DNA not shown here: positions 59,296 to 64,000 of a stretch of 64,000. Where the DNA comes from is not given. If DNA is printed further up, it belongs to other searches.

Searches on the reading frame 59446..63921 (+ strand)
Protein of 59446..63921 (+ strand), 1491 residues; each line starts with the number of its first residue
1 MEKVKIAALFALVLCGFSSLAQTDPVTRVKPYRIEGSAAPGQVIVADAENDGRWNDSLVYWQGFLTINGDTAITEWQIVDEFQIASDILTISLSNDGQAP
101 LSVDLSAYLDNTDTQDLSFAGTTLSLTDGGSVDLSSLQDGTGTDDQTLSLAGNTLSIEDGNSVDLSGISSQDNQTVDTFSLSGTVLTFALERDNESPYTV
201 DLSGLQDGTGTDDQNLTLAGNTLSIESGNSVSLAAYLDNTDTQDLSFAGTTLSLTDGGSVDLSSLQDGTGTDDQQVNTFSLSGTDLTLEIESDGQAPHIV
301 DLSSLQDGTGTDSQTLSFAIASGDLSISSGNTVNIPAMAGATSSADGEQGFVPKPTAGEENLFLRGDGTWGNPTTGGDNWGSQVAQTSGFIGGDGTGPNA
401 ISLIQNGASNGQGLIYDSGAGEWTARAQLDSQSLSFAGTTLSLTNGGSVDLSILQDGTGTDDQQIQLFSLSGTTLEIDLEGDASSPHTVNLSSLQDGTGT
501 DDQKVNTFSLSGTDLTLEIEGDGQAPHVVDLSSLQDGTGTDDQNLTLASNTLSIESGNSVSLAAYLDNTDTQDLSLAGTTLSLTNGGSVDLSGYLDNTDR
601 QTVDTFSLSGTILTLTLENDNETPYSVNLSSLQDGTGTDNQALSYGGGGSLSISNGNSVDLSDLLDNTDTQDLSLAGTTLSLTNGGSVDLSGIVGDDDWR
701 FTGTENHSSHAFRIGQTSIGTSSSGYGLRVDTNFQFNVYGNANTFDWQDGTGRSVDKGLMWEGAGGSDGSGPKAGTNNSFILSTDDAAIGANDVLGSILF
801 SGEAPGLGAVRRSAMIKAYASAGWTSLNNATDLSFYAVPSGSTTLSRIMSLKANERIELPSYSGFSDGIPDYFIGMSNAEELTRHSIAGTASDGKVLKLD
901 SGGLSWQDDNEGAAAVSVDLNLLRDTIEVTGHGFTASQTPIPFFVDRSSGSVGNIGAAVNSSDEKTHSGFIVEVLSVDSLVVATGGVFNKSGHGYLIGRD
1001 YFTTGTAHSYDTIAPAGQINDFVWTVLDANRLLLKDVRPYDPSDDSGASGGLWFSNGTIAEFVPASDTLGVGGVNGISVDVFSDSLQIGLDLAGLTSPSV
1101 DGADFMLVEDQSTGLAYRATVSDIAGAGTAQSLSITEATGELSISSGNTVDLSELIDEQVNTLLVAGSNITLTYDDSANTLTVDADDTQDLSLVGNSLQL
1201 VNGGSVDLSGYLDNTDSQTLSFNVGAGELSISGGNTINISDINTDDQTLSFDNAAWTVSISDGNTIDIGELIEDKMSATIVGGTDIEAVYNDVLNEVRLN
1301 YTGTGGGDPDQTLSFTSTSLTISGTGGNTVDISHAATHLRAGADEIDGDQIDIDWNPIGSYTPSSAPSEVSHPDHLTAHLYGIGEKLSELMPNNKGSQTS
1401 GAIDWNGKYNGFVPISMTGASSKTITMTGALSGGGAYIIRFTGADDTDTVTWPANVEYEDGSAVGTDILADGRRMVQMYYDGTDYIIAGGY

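Call 27: search_protein_families(library=phrogs, proteins=[window:59446-63921:+], max_evalue=0.001)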
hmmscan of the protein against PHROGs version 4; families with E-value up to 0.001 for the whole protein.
window:59446-63921:+ (1491 aa): 1 family
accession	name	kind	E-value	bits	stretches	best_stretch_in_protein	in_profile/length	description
phrog_4302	-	unknown function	8.3e-05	22.5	1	336-372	216-252/499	-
